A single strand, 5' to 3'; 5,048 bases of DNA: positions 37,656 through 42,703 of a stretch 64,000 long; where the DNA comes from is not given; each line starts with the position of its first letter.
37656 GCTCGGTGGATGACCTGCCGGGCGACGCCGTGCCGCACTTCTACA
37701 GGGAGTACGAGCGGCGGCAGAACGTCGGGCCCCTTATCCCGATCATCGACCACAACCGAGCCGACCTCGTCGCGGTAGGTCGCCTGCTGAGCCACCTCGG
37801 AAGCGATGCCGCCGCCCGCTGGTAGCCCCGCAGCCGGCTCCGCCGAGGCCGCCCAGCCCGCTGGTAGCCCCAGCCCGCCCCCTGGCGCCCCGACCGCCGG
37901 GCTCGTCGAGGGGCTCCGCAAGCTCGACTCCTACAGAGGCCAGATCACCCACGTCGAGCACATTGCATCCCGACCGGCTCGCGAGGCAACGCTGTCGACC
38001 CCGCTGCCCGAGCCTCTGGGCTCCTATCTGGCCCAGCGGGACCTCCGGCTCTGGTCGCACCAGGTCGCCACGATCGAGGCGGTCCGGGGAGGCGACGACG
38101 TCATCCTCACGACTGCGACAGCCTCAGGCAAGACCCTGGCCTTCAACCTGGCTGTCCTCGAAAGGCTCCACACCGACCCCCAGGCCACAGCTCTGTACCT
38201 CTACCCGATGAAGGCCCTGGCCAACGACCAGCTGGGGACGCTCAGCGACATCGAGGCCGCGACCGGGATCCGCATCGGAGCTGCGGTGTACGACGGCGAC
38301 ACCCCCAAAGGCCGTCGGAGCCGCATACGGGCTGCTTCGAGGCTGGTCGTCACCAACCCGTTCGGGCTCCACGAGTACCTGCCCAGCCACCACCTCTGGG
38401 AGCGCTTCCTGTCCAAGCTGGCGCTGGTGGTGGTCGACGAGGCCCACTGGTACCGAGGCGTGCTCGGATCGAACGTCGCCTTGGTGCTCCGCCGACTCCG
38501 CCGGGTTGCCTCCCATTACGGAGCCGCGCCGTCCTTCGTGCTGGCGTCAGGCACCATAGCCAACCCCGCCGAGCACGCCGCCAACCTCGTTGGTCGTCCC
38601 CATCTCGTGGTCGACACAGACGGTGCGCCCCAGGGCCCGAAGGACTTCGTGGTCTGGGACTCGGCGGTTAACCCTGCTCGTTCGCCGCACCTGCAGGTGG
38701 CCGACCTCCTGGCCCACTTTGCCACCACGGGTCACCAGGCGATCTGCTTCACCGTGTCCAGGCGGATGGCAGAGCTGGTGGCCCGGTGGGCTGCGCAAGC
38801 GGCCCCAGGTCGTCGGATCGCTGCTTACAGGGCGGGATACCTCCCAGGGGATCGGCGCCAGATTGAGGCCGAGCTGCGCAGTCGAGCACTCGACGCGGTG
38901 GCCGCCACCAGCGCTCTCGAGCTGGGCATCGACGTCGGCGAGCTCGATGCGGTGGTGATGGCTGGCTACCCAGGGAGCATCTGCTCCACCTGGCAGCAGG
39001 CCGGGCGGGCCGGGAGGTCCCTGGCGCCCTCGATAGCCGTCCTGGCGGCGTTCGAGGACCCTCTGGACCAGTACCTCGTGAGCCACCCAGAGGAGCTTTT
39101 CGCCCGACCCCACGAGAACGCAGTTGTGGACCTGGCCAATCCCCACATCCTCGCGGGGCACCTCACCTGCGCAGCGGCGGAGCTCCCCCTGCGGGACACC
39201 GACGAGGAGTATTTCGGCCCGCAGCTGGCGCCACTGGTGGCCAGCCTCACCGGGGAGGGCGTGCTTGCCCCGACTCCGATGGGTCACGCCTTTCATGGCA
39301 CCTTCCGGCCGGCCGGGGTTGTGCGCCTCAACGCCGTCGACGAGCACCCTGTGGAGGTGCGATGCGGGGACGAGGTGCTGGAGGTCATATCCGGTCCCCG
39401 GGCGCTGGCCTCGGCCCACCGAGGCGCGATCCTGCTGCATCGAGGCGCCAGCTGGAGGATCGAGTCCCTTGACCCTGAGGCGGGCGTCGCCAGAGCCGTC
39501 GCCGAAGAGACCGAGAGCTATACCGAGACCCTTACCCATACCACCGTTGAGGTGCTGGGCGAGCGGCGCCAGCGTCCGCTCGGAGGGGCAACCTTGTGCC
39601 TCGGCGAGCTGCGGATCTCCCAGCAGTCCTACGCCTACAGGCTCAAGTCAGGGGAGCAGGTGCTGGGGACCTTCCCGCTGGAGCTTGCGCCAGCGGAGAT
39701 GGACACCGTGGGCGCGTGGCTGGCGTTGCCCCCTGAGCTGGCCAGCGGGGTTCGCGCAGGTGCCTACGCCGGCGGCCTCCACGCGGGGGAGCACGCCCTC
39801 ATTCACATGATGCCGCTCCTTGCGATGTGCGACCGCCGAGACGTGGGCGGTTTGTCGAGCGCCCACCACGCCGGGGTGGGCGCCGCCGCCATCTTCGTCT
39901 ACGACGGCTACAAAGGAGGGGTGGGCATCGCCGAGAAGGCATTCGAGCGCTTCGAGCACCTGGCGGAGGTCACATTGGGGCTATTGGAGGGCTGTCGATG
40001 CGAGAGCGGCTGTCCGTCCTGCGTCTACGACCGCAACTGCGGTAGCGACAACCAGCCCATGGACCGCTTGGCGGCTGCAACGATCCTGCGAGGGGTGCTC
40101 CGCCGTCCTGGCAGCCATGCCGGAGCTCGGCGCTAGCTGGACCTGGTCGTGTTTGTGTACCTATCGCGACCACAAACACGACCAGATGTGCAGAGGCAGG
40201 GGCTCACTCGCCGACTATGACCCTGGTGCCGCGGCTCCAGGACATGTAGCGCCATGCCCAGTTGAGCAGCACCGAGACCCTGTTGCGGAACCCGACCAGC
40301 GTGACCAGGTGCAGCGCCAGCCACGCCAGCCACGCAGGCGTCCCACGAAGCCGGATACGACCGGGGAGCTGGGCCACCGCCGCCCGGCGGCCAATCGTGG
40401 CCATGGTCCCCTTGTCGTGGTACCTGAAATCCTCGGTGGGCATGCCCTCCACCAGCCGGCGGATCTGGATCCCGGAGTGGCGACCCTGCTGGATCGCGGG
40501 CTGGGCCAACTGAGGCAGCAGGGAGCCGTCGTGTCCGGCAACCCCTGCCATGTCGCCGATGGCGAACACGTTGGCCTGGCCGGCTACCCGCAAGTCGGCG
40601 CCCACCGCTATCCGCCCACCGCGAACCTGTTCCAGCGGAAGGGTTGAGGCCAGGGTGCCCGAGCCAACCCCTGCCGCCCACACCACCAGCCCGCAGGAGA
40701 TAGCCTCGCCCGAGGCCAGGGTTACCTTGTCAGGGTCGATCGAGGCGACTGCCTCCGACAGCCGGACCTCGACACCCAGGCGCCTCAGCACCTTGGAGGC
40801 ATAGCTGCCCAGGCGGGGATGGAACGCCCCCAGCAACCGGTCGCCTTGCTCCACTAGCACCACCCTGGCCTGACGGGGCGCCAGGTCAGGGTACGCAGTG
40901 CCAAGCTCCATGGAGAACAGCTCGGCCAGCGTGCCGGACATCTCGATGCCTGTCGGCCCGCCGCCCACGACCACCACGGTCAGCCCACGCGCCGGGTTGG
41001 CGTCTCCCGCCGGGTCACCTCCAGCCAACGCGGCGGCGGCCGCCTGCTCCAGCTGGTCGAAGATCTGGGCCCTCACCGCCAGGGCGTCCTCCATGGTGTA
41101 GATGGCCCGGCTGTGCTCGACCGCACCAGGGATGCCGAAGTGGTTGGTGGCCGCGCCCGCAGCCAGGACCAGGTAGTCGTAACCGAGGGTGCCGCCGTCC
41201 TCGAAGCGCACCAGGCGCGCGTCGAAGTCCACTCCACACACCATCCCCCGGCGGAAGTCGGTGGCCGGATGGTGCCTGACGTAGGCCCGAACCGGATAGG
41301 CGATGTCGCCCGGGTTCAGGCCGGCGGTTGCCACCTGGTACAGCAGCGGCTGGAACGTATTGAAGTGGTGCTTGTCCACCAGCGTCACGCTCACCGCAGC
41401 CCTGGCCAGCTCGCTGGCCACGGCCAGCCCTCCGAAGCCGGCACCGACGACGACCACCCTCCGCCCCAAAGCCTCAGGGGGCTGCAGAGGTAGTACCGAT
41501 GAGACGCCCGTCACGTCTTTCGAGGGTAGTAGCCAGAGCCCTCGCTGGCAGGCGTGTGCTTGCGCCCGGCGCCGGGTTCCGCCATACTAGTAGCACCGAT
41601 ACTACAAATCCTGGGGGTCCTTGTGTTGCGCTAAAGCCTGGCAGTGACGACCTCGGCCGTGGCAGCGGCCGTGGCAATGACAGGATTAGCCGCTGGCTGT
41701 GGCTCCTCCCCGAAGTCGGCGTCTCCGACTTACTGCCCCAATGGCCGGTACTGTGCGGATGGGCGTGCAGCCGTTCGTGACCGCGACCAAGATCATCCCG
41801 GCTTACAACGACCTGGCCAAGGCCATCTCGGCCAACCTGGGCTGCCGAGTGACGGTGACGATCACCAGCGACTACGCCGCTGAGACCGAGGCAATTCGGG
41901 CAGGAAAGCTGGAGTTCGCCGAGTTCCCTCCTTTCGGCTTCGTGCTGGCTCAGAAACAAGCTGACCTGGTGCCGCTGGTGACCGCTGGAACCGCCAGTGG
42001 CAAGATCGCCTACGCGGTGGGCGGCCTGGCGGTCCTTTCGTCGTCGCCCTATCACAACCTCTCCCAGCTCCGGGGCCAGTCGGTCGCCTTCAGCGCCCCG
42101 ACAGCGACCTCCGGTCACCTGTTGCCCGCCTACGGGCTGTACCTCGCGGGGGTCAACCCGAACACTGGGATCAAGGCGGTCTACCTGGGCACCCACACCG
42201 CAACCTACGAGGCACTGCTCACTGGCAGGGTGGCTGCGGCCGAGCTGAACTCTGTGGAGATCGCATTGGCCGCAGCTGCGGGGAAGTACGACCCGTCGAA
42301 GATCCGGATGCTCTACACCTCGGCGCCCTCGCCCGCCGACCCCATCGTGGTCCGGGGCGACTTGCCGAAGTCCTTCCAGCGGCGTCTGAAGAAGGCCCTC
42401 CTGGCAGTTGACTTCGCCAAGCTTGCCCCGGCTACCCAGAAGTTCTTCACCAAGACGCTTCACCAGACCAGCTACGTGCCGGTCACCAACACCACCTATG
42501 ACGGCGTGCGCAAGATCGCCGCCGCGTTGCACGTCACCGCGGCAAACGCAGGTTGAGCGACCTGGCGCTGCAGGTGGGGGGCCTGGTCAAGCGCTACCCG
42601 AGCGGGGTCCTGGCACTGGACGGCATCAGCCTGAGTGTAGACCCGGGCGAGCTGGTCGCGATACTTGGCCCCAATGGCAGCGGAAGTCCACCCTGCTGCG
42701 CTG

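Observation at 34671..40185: Translationally coupled four-gene operon: Cas4-like Fe-S nuclease, degenerate Cas4-like paralog, YprB/MrfB-like exonuclease, MrfA/DUF1998 DEAH helicase. Candidate undescribed DNA-processing or defence module.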

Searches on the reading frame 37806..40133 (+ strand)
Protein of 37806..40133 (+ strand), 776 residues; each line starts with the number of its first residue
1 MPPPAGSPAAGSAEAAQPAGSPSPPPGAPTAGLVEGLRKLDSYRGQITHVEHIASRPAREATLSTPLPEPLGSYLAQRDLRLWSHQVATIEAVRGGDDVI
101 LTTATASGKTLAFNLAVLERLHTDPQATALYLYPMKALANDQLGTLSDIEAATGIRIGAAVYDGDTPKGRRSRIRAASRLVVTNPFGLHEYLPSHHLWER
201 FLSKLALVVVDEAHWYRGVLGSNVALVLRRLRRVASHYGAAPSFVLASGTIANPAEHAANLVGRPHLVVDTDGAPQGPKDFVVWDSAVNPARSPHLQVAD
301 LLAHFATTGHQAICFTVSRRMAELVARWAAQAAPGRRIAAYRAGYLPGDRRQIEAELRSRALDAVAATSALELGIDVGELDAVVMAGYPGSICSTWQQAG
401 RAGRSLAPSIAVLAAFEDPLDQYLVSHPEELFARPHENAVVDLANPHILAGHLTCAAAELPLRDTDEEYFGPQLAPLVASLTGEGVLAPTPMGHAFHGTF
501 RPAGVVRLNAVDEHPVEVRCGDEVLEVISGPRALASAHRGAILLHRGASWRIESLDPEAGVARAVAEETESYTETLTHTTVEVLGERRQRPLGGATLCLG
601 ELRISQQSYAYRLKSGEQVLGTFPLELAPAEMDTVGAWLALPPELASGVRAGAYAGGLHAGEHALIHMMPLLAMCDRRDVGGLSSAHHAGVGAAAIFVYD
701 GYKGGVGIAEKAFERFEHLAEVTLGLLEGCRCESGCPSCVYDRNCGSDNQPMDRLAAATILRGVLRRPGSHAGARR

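Call 4: search_protein_families(library=pfam, proteins=[window:37806-40133:+], max_evalue=0.1)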
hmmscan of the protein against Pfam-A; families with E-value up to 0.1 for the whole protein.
window:37806-40133:+ (776 aa): 6 families
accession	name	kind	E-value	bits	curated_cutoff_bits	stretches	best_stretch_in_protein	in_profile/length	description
PF00270.35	DEAD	-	2e-27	96.4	26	1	84-253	2-162/167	DEAD/DEAH box helicase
PF09369.15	MZB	-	5.9e-23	81.8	24.2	1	662-740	2-80/80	MrfA Zn-binding domain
PF00271.37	Helicase_C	-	2.1e-13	50.9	23.5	1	305-404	11-108/110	Helicase conserved C-terminal domain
PF22982.3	WHD_HRQ1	-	4.2e-12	47.4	27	1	441-480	1-41/70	ATP-dependent helicase HRQ1, winged helix domain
PF04851.21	ResIII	-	0.0012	19.3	22.5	1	84-216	6-137/164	Type III restriction enzyme, res subunit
PF22590.2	Cas3-like_C_2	-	0.031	15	27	1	313-404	8-103/106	CRISPR-associated nuclease/helicase Cas3, C-terminal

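Call 7: search_protein_families(library=padloc, proteins=[window:37806-40133:+], max_evalue=0.01)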
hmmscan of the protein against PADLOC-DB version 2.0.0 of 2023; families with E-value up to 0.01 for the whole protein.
window:37806-40133:+ (776 aa): 55 families (the best 25 are shown)
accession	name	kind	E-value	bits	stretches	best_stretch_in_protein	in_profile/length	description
PDLC00013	DruE1|DruE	-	1.1e-39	134.2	4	352-455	1073-1177/1776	SNF2 family N-terminal domain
PDLC02503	BrxHI|BrxHII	-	4.5e-36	122.4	1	82-405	25-342/698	BrxHI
PDLC03960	SngC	-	8.6e-36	121.9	1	81-414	24-371/720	-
PDLC00037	DruE3|DruE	-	5.9e-34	115.1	3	73-261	93-309/2055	SNF2 family N-terminal domain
PDLC00036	DruE3|DruE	-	7.9e-27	90.8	3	83-254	94-288/2023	SNF2 family N-terminal domain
PDLC00035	DruE3|DruE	-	1.3e-23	80.8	2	77-260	98-308/1460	SNF2 family N-terminal domain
PDLC02501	BrxHI|BrxHII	-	1.5e-21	74.3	1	89-411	31-347/925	BrxHI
PDLC02864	DpdF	-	2.4e-21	74.2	1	84-414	25-337/610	DpdF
PDLC03928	PsyrT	-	1.6e-20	71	1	299-416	231-346/689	-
PDLC00015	DruE2|DruE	-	2.6e-18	63.2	3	321-413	1135-1222/1887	SNF2 family N-terminal domain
PDLC00051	DruE4|DruE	-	3.2e-18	62.7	3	358-434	1121-1198/1829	SNF2 family N-terminal domain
PDLC02870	DpdF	-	1.5e-17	61.3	1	85-424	17-337/534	DpdF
PDLC02865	DpdF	-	2.5e-17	59.8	2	299-414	969-1079/1499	DpdF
PDLC02897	DpdJ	-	1.9e-16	57.1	1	4-405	17-451/1570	DpdJ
PDLC00014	DruE2|DruE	-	2e-16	56.7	2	350-430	1191-1269/1928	SNF2 family N-terminal domain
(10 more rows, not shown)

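Call 8: search_protein_families(library=ncbifam, proteins=[window:37806-40133:+], max_evalue=0.01)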
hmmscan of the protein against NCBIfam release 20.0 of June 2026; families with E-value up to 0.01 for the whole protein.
window:37806-40133:+ (776 aa): 28 families (the best 25 are shown)
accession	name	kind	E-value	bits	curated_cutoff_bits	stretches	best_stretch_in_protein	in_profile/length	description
TIGR03817.1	DECH_helic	hypoth_equivalog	2e-209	697.6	874.1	1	47-765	1-739/742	helicase/secretion neighborhood putative DEAH-box helicase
TIGR04121.1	DEXH_lig_assoc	equivalog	5.4e-40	136.9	850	1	71-406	3-347/804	ligase-associated DNA damage response DEXH box helicase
NF010338.0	PRK13767.1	equivalog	2.6e-24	85.5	849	1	85-406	37-386/877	ATP-dependent helicase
NF041063.1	DpdF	equivalog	2.9e-14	52.6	550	2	316-416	384-483/813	protein DpdF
NF002654.0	PRK02362.1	equivalog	5e-14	51.6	887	1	67-332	8-266/739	ATP-dependent DNA helicase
NF041067.1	DpdJ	equivalog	1e-13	49.9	800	2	204-266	361-420/1482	protein DpdJ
TIGR00614.1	recQ_fam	subfamily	1.1e-13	50.9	219.8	1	306-413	223-328/470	RecQ family ATP-dependent DNA helicase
NF007284.0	PRK09751.1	equivalog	1.1e-13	49.3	1496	2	349-406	363-420/1538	ATP-dependent helicase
NF002251.0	PRK01172.1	equivalog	1.2e-11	43.6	891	1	77-332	18-259/674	ATP-dependent DNA helicase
NF008744.0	PRK11776.1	equivalog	4.1e-11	42.1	524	1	86-412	31-343/460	ATP-dependent RNA helicase DbpA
TIGR01389.1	recQ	equivalog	7.4e-11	41.2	640.2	1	85-413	17-326/591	DNA helicase RecQ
NF053631.1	RNA_helic_CshA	equivalog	1.8e-09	37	646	1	86-213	26-150/434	degradosome RNA helicase CshA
NF008279.0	PRK11057.1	equivalog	3.1e-09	35.8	1015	1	308-421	235-344/608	ATP-dependent DNA helicase RecQ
NF001308.0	PRK00254.1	equivalog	4.5e-08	31.8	1216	1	92-259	35-187/720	ATP-dependent DNA helicase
NF010337.0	PRK13766.1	equivalog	6.1e-08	31.2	610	1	98-215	32-143/781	Hef nuclease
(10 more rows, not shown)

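Call 44: search_solved_structures(query=window:37806-40133:+, max_evalue=1e-10)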
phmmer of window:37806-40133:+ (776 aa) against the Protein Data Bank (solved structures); distinct sequences matched with E-value up to 1e-10: 4.
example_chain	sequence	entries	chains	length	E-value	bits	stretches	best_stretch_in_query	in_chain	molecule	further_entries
6znp_A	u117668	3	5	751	1.3e-130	440.3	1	51-741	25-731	Uncharacterized ATP-dependent helicase YprA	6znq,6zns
5v9x_A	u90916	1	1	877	4.5e-17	64.9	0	322-407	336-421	ATP-dependent DNA helicase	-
7lhl_A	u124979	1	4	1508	1e-16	63.7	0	322-407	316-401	ATP-dependent DNA helicase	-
9tu7_Y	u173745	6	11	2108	9.1e-12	47.3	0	84-234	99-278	DEAD/DEAH box helicase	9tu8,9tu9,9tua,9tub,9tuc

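Call 95: search_protein_families(library=phrogs, proteins=[window:37806-40133:+], max_evalue=0.001)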
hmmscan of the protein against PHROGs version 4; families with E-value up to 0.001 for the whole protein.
window:37806-40133:+ (776 aa): 3 families
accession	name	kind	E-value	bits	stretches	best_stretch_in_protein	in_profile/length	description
phrog_6819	-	DNA, RNA and nucleotide metabolism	6.2e-17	62.2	1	81-378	20-303/645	Holliday junction branch migration helicase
phrog_16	-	DNA, RNA and nucleotide metabolism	6.8e-15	55.3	1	298-435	479-613/986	DNA helicase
phrog_33220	-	unknown function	2.3e-05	22.8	0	339-405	1085-1151/1558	-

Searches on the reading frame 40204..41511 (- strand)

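Call 61: search_protein_families(library=pfam, proteins=[window:40204-41511:-], max_evalue=0.001)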
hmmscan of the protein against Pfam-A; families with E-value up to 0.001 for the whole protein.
window:40204-41511:- (435 aa): 11 families
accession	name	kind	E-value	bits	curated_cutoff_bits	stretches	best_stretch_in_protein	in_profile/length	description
PF07992.20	Pyr_redox_2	-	2e-47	162.4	26.1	1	18-343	2-291/291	Pyridine nucleotide-disulphide oxidoreductase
PF00070.33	Pyr_redox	-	1.9e-14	54.4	22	1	179-263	2-71/82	Pyridine nucleotide-disulphide oxidoreductase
PF01266.30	DAO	-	2.9e-09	37.4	27.9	1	18-49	1-33/353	FAD dependent oxidoreductase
PF22366.1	NDH2_C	-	5.1e-09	36.6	27.7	1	367-423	2-58/62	NDH2 C-terminal domain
PF13450.12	NAD_binding_8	-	1.4e-06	28.9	21.9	1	21-49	1-29/68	NAD(P)-binding Rossmann-like domain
PF01134.28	GIDA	-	7.2e-06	25.7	22.1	0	19-70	2-52/391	Glucose inhibited division protein A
PF01494.25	FAD_binding_3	-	9.9e-06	25.4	22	1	19-49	4-34/349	FAD binding domain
PF13454.12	NAD_binding_9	-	1.1e-05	25.9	21.8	0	20-50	1-35/155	FAD-NAD(P)-binding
PF13738.12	Pyr_redox_3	-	1.2e-05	25.2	30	0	20-49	1-31/305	Pyridine nucleotide-disulphide oxidoreductase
PF05834.18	Lycopene_cycl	-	0.00016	21.3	23.4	0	19-47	2-32/380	Lycopene cyclase protein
PF00890.30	FAD_binding_2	-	0.00044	20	20.4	1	19-50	2-33/414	FAD binding domain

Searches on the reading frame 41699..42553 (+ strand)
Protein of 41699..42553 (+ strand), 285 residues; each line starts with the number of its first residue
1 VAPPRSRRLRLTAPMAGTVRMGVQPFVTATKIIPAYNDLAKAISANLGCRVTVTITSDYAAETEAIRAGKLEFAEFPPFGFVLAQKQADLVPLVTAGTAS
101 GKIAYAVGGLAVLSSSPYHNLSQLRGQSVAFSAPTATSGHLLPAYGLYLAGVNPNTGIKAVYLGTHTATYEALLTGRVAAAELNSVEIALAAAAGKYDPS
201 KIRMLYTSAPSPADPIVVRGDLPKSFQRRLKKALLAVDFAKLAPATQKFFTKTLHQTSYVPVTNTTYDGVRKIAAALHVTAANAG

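Call 61: search_protein_families(library=pfam, proteins=[window:41699-42553:+], max_evalue=0.001)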
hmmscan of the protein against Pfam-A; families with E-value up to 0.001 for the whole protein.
window:41699-42553:+ (285 aa): 1 family
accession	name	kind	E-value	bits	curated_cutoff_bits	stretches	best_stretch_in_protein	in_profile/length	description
PF12974.12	Phosphonate-bd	-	4.9e-50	170.6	27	1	21-267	1-242/242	ABC transporter, phosphonate, periplasmic substrate-binding protein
